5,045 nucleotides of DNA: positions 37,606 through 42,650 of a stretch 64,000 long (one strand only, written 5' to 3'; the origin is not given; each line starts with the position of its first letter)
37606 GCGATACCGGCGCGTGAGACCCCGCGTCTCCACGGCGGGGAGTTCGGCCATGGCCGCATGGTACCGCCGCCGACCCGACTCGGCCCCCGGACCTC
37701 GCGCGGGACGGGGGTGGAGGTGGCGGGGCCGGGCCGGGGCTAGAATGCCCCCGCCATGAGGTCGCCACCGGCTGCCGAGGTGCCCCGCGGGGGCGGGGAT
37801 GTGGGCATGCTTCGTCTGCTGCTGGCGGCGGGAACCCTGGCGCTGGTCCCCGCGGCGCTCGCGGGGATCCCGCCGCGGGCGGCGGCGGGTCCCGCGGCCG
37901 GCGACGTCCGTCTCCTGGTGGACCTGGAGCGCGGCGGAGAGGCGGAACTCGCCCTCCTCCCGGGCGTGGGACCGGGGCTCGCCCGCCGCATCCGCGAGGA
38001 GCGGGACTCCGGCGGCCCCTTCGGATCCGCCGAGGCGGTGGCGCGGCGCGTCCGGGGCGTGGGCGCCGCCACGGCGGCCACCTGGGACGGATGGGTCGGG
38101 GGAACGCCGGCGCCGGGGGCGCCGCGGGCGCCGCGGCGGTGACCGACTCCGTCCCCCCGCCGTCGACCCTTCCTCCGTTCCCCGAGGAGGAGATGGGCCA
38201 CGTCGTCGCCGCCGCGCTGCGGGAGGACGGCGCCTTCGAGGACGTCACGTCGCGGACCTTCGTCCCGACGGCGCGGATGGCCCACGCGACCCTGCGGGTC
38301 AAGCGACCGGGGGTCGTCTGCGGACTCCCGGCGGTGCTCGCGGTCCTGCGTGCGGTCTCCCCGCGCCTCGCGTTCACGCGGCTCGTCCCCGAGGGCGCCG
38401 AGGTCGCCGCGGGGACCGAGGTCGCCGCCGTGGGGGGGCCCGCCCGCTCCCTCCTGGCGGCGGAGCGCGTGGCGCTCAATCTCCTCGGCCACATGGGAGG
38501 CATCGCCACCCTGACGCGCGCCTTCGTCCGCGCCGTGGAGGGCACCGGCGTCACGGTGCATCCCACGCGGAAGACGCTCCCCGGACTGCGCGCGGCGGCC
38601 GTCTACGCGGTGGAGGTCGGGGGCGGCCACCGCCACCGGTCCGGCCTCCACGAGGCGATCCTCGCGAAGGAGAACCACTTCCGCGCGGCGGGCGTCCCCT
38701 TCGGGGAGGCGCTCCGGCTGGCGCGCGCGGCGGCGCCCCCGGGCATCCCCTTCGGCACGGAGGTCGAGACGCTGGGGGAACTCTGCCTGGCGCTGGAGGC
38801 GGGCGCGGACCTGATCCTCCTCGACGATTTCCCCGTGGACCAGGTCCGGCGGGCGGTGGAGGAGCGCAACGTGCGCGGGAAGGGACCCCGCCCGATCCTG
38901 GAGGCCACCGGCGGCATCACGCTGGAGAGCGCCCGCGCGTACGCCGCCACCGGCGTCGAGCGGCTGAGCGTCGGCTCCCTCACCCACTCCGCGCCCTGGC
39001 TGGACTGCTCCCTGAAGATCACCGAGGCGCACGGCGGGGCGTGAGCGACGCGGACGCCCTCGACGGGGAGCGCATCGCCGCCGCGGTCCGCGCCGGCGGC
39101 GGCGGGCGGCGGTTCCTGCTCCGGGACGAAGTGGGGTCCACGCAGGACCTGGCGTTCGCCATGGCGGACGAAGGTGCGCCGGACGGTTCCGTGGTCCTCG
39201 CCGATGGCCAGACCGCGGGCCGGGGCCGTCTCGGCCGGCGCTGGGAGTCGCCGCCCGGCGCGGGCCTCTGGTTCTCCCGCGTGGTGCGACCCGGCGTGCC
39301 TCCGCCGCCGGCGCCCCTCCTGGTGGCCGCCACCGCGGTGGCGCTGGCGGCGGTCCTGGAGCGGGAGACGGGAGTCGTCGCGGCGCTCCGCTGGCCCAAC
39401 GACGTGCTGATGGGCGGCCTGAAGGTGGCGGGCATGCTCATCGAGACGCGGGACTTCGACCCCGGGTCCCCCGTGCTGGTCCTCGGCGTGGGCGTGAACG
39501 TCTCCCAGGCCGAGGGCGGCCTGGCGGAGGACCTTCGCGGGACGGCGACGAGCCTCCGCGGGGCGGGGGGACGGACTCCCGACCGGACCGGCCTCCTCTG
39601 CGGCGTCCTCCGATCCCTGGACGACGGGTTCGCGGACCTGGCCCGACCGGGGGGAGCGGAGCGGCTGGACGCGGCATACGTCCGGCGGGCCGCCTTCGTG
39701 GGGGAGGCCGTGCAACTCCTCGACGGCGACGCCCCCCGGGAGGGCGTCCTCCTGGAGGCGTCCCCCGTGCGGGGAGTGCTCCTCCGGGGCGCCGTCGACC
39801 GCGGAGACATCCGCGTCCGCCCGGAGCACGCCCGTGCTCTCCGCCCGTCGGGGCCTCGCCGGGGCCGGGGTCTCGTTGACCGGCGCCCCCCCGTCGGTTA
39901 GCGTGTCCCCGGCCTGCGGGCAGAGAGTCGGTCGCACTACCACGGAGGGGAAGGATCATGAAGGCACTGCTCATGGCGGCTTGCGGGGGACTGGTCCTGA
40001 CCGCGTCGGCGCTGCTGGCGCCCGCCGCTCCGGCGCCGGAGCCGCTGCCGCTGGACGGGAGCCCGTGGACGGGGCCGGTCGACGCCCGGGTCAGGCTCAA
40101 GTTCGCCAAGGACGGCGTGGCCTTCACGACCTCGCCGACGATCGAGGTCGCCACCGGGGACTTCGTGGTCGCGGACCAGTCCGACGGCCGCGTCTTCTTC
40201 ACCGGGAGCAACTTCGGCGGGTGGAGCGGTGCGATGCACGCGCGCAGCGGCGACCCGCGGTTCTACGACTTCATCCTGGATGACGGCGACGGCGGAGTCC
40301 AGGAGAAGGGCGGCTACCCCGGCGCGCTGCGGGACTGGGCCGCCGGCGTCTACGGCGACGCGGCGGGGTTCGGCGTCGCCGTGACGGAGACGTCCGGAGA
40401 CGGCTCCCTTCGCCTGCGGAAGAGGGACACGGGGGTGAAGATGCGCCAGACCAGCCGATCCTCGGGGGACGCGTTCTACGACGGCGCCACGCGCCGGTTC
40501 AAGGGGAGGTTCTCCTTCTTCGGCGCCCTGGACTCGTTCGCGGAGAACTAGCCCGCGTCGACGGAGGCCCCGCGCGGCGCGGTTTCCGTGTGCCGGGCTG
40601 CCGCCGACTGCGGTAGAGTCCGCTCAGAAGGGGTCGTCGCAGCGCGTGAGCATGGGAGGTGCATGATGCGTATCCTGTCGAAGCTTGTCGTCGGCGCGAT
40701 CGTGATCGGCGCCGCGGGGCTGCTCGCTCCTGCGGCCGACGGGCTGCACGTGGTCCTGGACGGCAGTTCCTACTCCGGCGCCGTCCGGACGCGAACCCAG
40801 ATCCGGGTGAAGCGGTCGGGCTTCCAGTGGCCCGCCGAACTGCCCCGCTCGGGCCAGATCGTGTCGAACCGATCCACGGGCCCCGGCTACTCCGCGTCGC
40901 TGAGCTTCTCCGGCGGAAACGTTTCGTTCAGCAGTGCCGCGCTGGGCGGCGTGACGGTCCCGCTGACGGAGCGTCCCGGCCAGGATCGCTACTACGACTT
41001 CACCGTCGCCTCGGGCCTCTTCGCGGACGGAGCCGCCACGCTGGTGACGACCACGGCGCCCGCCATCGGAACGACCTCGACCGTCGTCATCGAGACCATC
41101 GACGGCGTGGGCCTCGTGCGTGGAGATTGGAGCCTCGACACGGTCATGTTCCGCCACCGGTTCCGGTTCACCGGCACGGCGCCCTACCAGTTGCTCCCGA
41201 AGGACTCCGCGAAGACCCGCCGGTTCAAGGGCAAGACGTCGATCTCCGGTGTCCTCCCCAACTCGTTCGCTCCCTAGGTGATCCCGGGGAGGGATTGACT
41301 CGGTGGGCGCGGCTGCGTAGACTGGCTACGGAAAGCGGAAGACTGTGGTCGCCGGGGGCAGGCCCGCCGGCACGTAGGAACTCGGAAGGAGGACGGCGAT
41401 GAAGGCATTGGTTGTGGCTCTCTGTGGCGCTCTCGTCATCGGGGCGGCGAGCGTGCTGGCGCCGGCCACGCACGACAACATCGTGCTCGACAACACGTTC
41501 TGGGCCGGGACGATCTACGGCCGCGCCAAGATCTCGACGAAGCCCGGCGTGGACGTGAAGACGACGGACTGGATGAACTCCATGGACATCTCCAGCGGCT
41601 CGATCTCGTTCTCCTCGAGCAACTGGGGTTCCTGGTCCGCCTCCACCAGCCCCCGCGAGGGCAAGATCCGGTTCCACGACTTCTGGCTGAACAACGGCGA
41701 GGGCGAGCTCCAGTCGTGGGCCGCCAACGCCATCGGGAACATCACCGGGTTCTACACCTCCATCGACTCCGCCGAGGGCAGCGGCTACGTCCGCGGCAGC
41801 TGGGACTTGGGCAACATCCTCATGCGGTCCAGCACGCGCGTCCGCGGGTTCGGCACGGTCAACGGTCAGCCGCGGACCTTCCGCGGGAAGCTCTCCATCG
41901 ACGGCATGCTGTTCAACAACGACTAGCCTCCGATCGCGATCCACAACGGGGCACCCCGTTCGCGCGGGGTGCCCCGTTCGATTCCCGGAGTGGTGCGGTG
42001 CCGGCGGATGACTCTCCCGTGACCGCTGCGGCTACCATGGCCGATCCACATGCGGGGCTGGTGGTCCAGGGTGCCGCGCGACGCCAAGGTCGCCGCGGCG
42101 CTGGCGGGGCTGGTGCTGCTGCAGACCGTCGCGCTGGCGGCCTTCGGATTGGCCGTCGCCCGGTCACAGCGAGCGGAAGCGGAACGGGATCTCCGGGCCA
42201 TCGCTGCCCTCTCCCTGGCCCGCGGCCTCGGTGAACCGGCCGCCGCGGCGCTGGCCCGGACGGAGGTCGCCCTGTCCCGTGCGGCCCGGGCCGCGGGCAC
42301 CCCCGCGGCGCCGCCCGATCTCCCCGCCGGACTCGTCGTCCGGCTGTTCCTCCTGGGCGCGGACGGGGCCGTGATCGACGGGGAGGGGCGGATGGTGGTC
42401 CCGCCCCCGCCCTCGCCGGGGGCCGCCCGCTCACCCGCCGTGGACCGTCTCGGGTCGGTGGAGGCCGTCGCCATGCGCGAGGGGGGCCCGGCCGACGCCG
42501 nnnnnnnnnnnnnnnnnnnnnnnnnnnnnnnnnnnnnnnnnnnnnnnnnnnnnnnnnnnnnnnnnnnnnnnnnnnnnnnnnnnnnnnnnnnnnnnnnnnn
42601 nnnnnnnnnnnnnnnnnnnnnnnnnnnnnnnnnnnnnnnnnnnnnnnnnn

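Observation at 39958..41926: Three tandem paralogous secreted proteins of an apparently uncharacterised family with a conserved C-terminal RRFKG/RTFRG motif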

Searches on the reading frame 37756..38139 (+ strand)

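Call 18: search_protein_families(library=pfam, proteins=[window:37756-38139:+], max_evalue=0.001)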
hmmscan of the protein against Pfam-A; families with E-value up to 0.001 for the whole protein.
window:37756-38139:+ (128 aa): 2 families
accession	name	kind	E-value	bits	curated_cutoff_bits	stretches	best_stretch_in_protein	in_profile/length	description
PF12836.13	HHH_3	-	3.6e-07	30.6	27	1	55-110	6-60/65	Helix-hairpin-helix motif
PF00633.29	HHH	-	0.00012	22.2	24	0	63-81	11-29/30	Helix-hairpin-helix motif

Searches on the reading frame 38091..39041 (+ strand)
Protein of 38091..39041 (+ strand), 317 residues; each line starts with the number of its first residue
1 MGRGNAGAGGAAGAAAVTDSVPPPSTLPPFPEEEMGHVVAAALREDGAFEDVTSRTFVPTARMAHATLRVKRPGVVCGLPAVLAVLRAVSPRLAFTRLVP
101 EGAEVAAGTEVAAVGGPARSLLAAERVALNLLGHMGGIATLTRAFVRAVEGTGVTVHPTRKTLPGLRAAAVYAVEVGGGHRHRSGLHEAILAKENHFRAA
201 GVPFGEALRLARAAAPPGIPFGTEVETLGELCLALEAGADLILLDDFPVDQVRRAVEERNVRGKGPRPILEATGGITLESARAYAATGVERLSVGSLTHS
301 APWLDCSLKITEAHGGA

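Call 18: search_protein_families(library=pfam, proteins=[window:38091-39041:+], max_evalue=0.001)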
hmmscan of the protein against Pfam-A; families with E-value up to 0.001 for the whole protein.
window:38091-39041:+ (317 aa): 2 families
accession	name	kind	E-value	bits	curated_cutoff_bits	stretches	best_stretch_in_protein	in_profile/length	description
PF01729.25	QRPTase_C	-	1e-46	159.2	23.1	1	138-309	1-169/169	Quinolinate phosphoribosyl transferase, C-terminal domain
PF02749.22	QRPTase_N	-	3.5e-19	69.2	27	1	51-135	1-81/82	Quinolinate phosphoribosyl transferase, N-terminal domain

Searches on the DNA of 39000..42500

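Call 68: search_rna_families(source=window, start=39000, end=42500, threshold=evalue, max_evalue=1)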
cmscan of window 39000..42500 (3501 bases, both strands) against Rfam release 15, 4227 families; matches with E-value up to 1: 1.
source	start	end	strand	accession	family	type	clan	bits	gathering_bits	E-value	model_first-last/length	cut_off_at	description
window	41054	41135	+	RF01038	mir-1307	Gene; miRNA;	-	24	69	0.27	1-90/90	no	mir-1307 microRNA precursor family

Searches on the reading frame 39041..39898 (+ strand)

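Call 18: search_protein_families(library=pfam, proteins=[window:39041-39898:+], max_evalue=0.001)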
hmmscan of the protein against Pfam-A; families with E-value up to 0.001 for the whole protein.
window:39041-39898:+ (286 aa): 1 family
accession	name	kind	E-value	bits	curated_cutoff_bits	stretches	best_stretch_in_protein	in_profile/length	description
PF03099.24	BPL_LplA_LipB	-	1.9e-17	63.8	21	1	34-140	8-120/133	Biotin/lipoate A/B protein ligase family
